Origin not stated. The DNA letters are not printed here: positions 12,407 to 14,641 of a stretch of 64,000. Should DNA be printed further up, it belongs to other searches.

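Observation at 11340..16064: Lower-GC islet next to tRNA-Ser(GGA) carrying a non-canonical Gtr-like periplasmic glycosylation module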

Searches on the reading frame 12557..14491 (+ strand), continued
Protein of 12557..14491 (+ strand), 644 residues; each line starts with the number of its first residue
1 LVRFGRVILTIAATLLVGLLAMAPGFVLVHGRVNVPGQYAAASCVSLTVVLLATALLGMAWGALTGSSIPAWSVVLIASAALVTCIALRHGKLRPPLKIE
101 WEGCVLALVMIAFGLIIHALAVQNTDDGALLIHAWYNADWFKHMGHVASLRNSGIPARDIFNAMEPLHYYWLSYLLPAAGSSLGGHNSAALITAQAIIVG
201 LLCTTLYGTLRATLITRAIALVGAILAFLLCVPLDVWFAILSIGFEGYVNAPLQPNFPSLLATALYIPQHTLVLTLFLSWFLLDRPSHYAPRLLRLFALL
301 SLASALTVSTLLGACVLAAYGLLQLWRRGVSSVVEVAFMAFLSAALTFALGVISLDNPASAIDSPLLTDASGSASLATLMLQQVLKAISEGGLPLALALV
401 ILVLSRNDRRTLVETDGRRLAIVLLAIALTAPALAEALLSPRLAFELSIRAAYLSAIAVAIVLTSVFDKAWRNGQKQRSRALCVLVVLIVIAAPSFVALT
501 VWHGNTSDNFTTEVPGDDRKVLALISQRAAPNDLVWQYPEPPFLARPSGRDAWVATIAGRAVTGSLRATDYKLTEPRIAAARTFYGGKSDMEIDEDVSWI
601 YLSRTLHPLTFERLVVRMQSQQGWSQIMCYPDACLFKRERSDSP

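Call 34: fold_search(model_id=the predicted structure, library=pdb)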
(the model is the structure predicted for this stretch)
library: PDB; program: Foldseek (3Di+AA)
matches with E <= 10: 521; with E <= 0.001: 8
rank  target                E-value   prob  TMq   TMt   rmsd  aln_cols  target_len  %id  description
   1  8if8_C                3.4e-07  1.00  0.46  0.49  15.8       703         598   14  Arabinosyltransferase AftA (released 2023-05-31)
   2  8if8_B                1.1e-06  1.00  0.48  0.49  15.5       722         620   13  Arabinosyltransferase AftA (released 2023-05-31)
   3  7zlg_A                2.1e-05  1.00  0.37  0.36  13.5       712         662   12  Cryo-EM structure of C-mannosyltransferase CeDPY19, in complex with acceptor peptide and bound to CMT2-Fab and anti-Fa (released 2023-01-11)
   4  7zli_A                2.2e-05  1.00  0.39  0.39  12.9       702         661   11  Cryo-EM structure of C-mannosyltransferase CeDPY19, in complex with Dol25-P-Man and bound to CMT2-Fab and anti-Fab nan (released 2023-01-11)
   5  7zlh_A                4.1e-05  1.00  0.40  0.40  13.1       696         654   11  Cryo-EM structure of C-mannosyltransferase CeDPY19, in apo state, bound to CMT2-Fab and anti-Fab nanobody (released 2023-01-11)
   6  7oci_F                9.7e-05  1.00  0.47  0.47  11.5       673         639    9  Cryo-EM structure of yeast Ost6p containing oligosaccharyltransferase complex (released 2022-02-16)
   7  8agb_A                3.5e-04  1.00  0.45  0.45  12.9       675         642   10  Structure of yeast oligosaccharylransferase complex with lipid-linked oligosaccharide bound (released 2022-12-07)
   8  6s7o_A                8.0e-04  1.00  0.41  0.41  13.8       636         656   11  Cryo-EM structure of human oligosaccharyltransferase complex OST-A (released 2019-12-18)
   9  6gxc_A                9.8e-03  1.00  0.42  0.39   9.8       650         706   11  Bacterial oligosaccharyltransferase PglB in complex with an inhibitory peptide and a reactive lipid-linked oligosaccha (released 2018-11-14)
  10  5ogl_A                1.1e-02  1.00  0.41  0.38   9.0       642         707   12  Structure of bacterial oligosaccharyltransferase PglB in complex with an acceptor peptide and an lipid-linked oligosac (released 2017-10-25)
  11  6p25_A                3.3e-02  0.99  0.24  0.21   7.0       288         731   17  Structure of S. cerevisiae protein O-mannosyltransferase Pmt1-Pmt2 complex bound to the sugar donor and a peptide acce (released 2019-07-10)
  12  2fec_B                8.8e-02  0.12  0.11  0.14  20.9       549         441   12  Structure of the E203Q mutant of the Cl-/H+ exchanger CLC-ec1 from E.Coli (released 2006-01-03)
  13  8x6x_A                9.6e-02  0.12  0.11  0.14  26.5       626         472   10  Structure of the multidrug efflux pump EfpA from M. tuberculosis complexed with lipids (released 2024-11-27)
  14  3wdo                  1.4e-01  0.13  0.11  0.14  28.2       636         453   11  Structure of E. coli YajR transporter (released 2013-08-07)
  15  8xob                  1.5e-01  0.13  0.10  0.15  23.4       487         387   13  VMAT2 protonated state (released 2024-05-08)
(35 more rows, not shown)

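Call 39: find_encoding_contigs(protein=P0047, flank=10000, max_places=3)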
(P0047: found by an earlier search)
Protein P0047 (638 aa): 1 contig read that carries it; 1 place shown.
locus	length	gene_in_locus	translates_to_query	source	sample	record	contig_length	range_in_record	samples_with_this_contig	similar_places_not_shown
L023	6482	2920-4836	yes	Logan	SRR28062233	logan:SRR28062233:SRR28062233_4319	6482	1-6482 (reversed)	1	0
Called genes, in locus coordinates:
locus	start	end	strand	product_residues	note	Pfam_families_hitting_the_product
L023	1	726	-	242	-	?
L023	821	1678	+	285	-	PF00106:adh_short, PF08659:KR, PF23441:SDR (weak), PF13561:adh_short_C2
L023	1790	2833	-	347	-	PF00535:Glycos_transf_2, PF10111:Glyco_tranf_2_2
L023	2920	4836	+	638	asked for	-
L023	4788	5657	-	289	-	PF03706:LPG_synthase_TM (weak)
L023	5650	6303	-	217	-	PF13578:Methyltransf_24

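Call 40: find_encoding_contigs(protein=P0003, flank=10000, max_places=3)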
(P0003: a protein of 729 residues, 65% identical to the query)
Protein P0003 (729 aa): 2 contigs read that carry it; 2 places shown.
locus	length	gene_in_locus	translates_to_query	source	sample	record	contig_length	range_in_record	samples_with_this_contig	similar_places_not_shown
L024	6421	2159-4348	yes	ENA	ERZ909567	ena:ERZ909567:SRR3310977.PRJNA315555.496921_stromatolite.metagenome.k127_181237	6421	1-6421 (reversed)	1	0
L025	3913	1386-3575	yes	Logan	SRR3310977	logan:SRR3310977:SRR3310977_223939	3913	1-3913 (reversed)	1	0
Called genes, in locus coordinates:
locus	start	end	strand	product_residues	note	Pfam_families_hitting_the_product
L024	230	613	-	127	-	-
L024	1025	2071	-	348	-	PF00535:Glycos_transf_2, PF10111:Glyco_tranf_2_2 (weak), PF13641:Glyco_tranf_2_3 (faint)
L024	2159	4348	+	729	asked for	-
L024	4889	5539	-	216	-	PF13578:Methyltransf_24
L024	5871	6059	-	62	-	-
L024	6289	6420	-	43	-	?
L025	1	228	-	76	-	?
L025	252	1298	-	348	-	PF00535:Glycos_transf_2, PF10111:Glyco_tranf_2_2 (weak), PF13641:Glyco_tranf_2_3 (faint)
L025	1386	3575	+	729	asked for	-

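Call 53: search_solved_structures(query=A1, max_evalue=10)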
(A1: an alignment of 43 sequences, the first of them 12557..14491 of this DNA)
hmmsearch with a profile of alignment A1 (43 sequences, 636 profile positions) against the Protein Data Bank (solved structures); distinct sequences matched with E-value up to 10: 0.

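Call 58: find_homologous_proteins(query=L023:4788-5657:-, max_evalue=0.001)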
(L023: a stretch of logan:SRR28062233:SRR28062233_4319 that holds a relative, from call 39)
Query L023:4788-5657:- (289 aa): 24 proteins with E <= 0.001 among 8000 candidates.
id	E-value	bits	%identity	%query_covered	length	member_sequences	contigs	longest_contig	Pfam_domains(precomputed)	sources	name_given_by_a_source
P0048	1.8e-169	580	99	100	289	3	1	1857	PF03706.19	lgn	-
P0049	5.7e-112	392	73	91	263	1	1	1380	PF03706.19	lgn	-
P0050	1.1e-92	329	58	100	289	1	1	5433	PF03706.19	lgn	-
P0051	1.3e-41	161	49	69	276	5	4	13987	PF03706.19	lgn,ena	-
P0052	7.4e-41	159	41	94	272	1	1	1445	PF03706.19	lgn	-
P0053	1.3e-38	151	39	95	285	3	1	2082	PF03706.19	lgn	-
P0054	2.3e-38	150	39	97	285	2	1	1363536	-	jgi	jgi:hypothetical protein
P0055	2.6e-38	150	40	96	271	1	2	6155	PF03706.19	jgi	-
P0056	3.4e-38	150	43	78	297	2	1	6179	-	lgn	-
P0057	1.3e-37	148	41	96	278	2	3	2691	-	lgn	-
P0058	1.8e-36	144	39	91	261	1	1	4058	PF03706.19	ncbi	-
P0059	9.8e-36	142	38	76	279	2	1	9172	-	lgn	-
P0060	3.6e-33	133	40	96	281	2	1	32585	-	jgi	-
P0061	1.4e-32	131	38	100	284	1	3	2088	PF03706.19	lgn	-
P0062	3.8e-32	130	37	95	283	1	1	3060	PF03706.19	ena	-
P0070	2.0e-4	39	31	70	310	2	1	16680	PF03706.19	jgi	jgi:hypothetical protein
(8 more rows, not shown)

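Call 61: search_solved_structures(query=A2, max_evalue=10)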
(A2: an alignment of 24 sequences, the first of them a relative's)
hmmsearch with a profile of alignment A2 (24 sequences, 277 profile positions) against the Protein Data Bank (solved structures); distinct sequences matched with E-value up to 10: 4.
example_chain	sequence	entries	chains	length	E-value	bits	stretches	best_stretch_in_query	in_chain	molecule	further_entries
7y7b_a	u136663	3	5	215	0.76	12.5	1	126-189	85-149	ACPI-13/10 | ACPI-13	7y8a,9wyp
5ny2_A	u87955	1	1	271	0.85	12.3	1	71-160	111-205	Amidase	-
4izv_A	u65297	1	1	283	0.93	12.2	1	71-160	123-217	Amidase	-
4izs_A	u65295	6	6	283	0.93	12.2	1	71-160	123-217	Amidase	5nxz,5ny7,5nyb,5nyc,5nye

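Call 69: find_encoding_contigs(protein=P0028, flank=8000, max_places=1)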
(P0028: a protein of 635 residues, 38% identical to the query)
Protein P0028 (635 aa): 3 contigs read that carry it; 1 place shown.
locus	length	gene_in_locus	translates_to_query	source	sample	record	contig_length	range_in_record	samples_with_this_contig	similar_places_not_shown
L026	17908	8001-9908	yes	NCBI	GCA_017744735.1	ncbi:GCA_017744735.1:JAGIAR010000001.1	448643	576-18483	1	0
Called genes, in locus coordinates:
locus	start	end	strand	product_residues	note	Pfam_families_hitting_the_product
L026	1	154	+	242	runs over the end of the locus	PF00006:ATP-synt_ab, PF22919:ATP-synt_VA_C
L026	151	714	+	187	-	-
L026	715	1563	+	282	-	PF01135:PCMT (weak), PF05050:Methyltransf_21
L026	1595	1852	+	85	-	PF02823:ATP-synt_DE_N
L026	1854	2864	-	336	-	PF08450:SGL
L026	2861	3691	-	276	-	-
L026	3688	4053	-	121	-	PF19649:DUF6152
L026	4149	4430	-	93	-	-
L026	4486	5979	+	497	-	-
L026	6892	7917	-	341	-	PF00535:Glycos_transf_2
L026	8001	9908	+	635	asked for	-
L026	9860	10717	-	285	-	-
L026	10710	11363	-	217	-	PF13578:Methyltransf_24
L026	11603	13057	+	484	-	-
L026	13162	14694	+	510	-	PF00437:T2SSE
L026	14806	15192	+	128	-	PF00072:Response_reg (weak)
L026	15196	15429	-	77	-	-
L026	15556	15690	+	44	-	PF08085:Entericidin (weak)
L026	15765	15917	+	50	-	PF08085:Entericidin (weak)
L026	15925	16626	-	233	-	PF01370:Epimerase, PF04321:RmlD_sub_bind (weak), PF13460:NAD_binding_10, PF08732:HIM1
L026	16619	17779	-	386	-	PF01966:HD, PF13286:HD_assoc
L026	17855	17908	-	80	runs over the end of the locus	-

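Call 70: find_encoding_contigs(protein=P0012, flank=8000, max_places=1)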
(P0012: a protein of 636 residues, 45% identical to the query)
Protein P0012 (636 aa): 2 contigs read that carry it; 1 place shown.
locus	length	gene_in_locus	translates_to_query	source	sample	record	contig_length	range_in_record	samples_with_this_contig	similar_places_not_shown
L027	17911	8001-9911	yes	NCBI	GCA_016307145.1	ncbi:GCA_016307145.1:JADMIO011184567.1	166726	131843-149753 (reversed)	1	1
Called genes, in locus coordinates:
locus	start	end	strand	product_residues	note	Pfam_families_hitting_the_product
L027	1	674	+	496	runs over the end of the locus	PF02874:ATP-synt_ab_N, PF00006:ATP-synt_ab, PF22919:ATP-synt_VA_C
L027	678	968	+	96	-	PF02823:ATP-synt_DE_N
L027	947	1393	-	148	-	PF19780:DUF6265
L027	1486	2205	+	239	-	PF20240:DUF6597, PF00165:HTH_AraC (faint), PF12833:HTH_18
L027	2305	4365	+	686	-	PF16655:PhoD_N, PF09423:PhoD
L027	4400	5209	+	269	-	PF03372:Exo_endo_phos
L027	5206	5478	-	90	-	-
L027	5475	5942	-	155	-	PF19780:DUF6265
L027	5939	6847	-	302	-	PF00892:EamA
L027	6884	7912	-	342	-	PF00535:Glycos_transf_2, PF10111:Glyco_tranf_2_2 (weak)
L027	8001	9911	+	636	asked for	-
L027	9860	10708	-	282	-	-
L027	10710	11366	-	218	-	PF13578:Methyltransf_24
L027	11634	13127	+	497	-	PF00437:T2SSE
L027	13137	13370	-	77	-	-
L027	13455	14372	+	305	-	PF00892:EamA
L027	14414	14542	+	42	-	PF08085:Entericidin (weak)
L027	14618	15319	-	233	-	PF01370:Epimerase (weak), PF04321:RmlD_sub_bind (weak), PF13460:NAD_binding_10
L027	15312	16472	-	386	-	PF01966:HD, PF13286:HD_assoc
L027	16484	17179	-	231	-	PF01177:Asp_Glu_race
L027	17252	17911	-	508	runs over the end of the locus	PF02233:PNTB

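Call 71: find_encoding_contigs(protein=P0005, flank=8000, max_places=1)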
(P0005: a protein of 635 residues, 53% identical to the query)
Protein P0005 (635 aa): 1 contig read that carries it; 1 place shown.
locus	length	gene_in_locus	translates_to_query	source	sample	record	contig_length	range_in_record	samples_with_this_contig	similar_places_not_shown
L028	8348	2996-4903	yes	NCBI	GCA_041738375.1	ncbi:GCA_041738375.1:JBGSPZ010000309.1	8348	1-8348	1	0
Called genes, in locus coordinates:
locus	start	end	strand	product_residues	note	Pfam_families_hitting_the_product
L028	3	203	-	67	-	?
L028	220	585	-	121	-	PF01850:PIN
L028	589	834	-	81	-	PF01402:RHH_1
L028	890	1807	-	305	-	PF00892:EamA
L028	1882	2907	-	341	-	PF00535:Glycos_transf_2, PF10111:Glyco_tranf_2_2 (weak)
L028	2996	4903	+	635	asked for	-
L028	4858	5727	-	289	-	PF03706:LPG_synthase_TM (weak)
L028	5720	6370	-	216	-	PF13578:Methyltransf_24 (weak)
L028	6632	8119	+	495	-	PF00437:T2SSE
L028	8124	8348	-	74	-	?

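Call 73: search_protein_representatives(alignment_id=A1)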
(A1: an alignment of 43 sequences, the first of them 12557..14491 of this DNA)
Query: 43 sequences, 636 profile positions. Proteins with E-value up to 0.001 (for the whole library): 248; up to 1e-10: 118; up to 1e-30: 71. The best 150 are listed.
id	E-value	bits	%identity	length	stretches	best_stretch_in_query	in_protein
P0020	1.9e-269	912.0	-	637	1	1-633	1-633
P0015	2.7e-268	908.2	-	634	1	2-635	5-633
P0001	5.8e-253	857.5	-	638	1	1-635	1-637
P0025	1.1e-248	843.4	-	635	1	1-633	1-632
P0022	3.4e-245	831.9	-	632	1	1-635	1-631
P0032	6.2e-244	827.7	-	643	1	1-635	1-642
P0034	7.2e-240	814.3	-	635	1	1-632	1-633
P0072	5.8e-239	811.3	-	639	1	2-635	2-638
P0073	3.4e-235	798.8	-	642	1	1-631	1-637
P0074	1.8e-230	783.2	-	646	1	1-634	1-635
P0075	7.8e-230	781.1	-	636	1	1-633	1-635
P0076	5.6e-226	768.4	-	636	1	3-632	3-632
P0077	2.1e-216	736.7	-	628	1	2-634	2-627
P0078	6.4e-216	735.1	-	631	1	16-634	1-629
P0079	2.8e-206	703.3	-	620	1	1-630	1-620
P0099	4.4e-70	253.4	-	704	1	8-612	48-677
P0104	7.2e-60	219.6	-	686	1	6-612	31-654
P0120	1.1e-49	186.0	-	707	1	8-614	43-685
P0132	5.3e-36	140.8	-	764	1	10-611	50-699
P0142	2.2e-22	95.8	-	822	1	9-521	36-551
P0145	1.8e-21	92.8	-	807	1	52-528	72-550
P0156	1.4e-16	76.6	-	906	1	15-533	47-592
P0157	2.5e-16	75.8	-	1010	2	3-318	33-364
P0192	4.8e-10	55.0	-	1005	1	9-535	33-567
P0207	8.1e-09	51.0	-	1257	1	3-500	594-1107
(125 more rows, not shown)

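Call 74: search_protein_families(library=pfam, proteins=[P0099, P0104, P0120, P0132, P0142, P0145, P0156, P0157, P0192, P0207], max_evalue=0.01)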
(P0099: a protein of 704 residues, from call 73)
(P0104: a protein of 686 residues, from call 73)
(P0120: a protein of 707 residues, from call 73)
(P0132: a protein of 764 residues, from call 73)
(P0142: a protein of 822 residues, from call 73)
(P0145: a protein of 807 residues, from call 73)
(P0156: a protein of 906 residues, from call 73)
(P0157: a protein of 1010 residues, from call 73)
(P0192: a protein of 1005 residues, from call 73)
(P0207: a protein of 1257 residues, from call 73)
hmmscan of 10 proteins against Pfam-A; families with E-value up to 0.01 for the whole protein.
P0099 (704 aa): 0 families

P0104 (686 aa): 1 family
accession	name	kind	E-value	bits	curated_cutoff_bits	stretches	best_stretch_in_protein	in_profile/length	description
PF10060.15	DUF2298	-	0.00065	19.2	27.8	1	163-253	88-177/488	Uncharacterized membrane protein (DUF2298)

P0120 (707 aa): 0 families

P0132 (764 aa): 0 families

P0142 (822 aa): 0 families

P0145 (807 aa): 0 families

P0156 (906 aa): 0 families

P0157 (1010 aa): 1 family
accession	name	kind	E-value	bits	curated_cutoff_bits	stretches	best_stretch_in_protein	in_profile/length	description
PF15711.10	ILEI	-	2.9e-09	37.7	27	1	877-964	2-89/90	Interleukin-like EMT inducer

P0192 (1005 aa): 2 families
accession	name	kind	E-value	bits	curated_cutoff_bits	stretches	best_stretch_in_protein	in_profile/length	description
PF15711.10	ILEI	-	6.4e-08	33.4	27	1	895-967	19-90/90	Interleukin-like EMT inducer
PF20604.3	DUF6798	-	0.00058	20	26.9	1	543-565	3-25/61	Domain of unknown function (DUF6798)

P0207 (1257 aa): 0 families

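Call 75: predict_structure(alignment_id=A2)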
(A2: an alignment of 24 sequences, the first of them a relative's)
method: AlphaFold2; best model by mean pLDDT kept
length: 289 residues; sequences in the alignment: 24
mean_pLDDT: 91.2   pTM: 0.88
mean pLDDT of the five models: 91.2, 89.2, 88.6, 86.3, 85.0
residues with pLDDT >= 90: 206; 70-90: 68; 50-70: 14; < 50: 1
segments of 3 or more residues with pLDDT < 50: none
pLDDT, mean of each block of 10 residues (from residue 1): 64 82 84 87 86 93 98 95 86 95 82 94 92 95 98 97 98 95 98 98 96 97 74 89 96 95 96 96 87
secondary structure, 60 per line:
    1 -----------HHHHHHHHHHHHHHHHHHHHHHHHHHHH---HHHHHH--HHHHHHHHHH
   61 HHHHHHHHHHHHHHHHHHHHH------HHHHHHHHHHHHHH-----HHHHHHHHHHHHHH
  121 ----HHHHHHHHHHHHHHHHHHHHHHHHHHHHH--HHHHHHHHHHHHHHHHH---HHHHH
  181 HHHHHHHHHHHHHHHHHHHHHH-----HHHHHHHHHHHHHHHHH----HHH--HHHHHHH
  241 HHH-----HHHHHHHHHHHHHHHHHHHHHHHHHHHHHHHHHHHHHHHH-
elements in order: H12-39 H43-48 H51-81 H88-101 H107-120 H125-153 H156-172 H176-202 H208-224 H234-243 H249-288
